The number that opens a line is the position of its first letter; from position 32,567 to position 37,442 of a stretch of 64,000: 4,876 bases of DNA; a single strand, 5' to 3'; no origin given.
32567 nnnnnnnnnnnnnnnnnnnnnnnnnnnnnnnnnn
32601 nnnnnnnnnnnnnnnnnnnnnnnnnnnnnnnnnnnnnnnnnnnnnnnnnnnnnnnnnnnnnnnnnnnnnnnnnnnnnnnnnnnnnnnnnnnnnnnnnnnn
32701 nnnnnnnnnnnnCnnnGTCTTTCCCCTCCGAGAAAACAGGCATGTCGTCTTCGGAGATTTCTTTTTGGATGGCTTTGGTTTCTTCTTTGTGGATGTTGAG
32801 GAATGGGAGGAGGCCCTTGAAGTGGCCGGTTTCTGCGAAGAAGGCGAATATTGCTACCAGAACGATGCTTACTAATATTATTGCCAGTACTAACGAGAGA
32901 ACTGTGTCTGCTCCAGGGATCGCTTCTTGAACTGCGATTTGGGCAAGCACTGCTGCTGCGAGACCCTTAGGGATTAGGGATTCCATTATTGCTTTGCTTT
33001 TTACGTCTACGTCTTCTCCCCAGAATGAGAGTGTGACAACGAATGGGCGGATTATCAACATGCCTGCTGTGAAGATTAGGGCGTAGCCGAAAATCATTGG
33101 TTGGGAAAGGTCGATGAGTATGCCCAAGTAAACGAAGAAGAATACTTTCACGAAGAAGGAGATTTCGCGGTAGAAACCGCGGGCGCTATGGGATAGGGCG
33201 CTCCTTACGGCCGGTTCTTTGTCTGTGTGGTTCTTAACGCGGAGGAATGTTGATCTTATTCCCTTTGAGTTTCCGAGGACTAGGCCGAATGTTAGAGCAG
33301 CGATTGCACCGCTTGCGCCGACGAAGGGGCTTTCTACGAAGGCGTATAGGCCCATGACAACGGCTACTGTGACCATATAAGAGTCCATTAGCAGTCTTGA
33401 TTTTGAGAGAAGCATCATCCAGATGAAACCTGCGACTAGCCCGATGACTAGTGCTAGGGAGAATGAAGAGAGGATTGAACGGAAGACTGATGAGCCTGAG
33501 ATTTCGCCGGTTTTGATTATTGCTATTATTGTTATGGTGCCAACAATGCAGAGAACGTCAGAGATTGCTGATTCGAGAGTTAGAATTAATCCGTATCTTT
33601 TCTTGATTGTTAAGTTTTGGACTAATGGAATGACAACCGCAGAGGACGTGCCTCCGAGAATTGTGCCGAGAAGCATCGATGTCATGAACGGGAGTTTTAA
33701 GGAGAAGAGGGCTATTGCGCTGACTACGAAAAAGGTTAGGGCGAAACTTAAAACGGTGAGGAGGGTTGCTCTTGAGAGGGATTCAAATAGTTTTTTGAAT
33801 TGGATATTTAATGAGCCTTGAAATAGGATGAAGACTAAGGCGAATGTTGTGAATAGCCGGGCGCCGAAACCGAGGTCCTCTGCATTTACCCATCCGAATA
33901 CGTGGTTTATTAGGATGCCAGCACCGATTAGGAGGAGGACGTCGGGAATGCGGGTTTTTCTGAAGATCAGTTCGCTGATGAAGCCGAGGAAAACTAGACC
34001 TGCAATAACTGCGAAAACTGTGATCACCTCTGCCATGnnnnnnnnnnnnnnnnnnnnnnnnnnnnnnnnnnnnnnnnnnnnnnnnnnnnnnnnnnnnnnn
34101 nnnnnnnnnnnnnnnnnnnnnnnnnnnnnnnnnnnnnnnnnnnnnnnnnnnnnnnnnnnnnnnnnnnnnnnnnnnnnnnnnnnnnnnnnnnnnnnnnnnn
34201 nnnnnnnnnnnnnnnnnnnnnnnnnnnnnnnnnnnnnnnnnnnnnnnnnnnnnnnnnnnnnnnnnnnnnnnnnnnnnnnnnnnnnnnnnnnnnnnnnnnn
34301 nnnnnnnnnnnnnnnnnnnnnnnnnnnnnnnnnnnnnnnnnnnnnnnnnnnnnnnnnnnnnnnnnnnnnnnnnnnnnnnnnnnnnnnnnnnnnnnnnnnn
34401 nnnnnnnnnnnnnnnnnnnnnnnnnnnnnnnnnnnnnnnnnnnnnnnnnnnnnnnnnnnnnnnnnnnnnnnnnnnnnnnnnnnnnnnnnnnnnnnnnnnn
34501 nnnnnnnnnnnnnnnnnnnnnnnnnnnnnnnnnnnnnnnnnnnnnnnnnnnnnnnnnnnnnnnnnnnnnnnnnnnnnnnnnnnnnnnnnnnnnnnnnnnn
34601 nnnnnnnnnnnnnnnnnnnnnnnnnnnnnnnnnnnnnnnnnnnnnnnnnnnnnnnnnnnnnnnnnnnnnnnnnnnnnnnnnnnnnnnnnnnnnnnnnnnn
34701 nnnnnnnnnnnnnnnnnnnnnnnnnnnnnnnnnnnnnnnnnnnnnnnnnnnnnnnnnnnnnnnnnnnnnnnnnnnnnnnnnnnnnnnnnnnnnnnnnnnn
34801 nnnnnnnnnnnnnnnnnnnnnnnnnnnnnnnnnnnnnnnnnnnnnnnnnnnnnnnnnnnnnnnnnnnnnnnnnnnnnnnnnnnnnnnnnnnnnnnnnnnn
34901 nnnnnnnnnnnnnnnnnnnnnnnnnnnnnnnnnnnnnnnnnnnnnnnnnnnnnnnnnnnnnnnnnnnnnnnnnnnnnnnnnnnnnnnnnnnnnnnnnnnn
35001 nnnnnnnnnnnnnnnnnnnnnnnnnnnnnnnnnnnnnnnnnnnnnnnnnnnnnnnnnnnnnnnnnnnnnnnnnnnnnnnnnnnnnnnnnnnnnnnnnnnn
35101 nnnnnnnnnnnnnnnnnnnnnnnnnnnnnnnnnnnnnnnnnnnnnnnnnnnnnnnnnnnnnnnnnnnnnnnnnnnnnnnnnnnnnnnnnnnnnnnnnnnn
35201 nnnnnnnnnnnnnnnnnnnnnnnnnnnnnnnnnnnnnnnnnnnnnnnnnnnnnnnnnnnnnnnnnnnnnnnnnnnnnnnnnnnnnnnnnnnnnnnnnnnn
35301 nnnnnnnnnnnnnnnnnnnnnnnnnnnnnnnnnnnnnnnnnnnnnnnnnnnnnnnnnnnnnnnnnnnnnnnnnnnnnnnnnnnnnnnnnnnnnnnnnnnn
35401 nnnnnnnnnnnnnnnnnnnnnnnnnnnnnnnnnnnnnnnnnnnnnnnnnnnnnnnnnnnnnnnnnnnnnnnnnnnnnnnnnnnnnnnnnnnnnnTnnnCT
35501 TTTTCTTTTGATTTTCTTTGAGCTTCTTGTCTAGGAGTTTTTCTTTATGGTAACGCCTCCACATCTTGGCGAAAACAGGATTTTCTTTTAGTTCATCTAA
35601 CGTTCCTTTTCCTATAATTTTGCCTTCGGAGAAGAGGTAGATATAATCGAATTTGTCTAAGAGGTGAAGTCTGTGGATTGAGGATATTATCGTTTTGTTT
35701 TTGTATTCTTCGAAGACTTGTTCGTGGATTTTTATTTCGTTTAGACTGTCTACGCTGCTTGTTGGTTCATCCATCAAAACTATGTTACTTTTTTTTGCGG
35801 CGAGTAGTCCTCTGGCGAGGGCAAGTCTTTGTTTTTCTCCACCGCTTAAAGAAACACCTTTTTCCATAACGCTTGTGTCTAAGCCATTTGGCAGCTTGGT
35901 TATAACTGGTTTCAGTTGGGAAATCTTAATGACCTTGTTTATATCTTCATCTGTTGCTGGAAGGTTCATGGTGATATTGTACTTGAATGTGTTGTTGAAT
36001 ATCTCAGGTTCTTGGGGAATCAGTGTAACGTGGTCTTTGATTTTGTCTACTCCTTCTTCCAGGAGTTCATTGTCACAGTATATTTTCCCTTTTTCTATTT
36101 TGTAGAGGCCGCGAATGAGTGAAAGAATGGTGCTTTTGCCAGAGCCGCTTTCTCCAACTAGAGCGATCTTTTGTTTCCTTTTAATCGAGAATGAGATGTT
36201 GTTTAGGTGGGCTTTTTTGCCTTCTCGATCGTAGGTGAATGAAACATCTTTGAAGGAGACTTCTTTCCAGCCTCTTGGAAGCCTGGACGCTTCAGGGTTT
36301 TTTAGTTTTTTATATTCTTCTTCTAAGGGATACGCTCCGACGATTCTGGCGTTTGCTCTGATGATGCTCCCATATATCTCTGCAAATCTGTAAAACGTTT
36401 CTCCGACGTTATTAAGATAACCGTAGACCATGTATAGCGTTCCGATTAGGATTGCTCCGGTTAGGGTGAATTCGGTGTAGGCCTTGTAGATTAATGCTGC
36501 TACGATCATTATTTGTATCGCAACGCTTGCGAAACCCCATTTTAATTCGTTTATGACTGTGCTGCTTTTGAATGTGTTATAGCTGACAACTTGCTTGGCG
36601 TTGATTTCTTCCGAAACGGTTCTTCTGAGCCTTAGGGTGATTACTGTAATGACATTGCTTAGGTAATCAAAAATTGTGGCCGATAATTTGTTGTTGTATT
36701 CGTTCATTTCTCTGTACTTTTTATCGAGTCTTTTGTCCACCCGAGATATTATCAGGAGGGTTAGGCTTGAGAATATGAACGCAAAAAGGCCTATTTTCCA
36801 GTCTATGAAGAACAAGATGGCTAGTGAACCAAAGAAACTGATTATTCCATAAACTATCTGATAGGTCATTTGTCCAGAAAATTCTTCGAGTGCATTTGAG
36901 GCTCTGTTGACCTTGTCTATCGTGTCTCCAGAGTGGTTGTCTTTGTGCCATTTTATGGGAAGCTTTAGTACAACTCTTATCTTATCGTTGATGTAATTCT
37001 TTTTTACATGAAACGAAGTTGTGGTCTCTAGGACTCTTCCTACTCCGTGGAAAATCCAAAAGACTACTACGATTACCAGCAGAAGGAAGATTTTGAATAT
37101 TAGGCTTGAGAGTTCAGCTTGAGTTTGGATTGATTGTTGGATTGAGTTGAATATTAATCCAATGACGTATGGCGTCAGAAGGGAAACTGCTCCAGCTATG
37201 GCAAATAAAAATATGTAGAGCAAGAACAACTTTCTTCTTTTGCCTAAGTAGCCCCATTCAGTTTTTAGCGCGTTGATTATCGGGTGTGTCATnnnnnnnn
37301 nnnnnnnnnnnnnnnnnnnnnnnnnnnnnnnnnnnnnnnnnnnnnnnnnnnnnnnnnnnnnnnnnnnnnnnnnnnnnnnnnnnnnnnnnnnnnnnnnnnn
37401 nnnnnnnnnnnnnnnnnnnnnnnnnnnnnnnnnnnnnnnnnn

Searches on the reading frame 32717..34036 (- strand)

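Call 27: search_protein_families(library=pfam, proteins=[window:32717-34036:-], max_evalue=0.001)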
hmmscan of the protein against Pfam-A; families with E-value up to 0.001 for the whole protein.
window:32717-34036:- (440 aa): 1 family
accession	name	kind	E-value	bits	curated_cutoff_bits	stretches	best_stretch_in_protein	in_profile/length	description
PF00999.27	Na_H_Exchanger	-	1e-36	127.1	26.2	1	17-393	6-369/375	Sodium/hydrogen exchanger, transmembrane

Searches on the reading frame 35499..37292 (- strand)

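Call 27: search_protein_families(library=pfam, proteins=[window:35499-37292:-], max_evalue=0.001)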
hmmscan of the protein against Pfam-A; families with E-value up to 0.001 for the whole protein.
window:35499-37292:- (598 aa): 4 families
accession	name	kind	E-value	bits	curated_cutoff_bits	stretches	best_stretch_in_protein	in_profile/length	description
PF00005.33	ABC_tran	-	9.9e-28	97.9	25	1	363-512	1-137/137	ABC transporter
PF00664.28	ABC_membrane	-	2.5e-20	73.7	28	1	24-273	2-249/274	ABC transporter transmembrane region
PF02463.25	SMC_N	-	6.4e-05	22.9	40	0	436-549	109-206/220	RecF/RecN/SMC N terminal domain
PF13555.12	AAA_29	-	0.00074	19.7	27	0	367-390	16-39/61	P-loop containing region of AAA domain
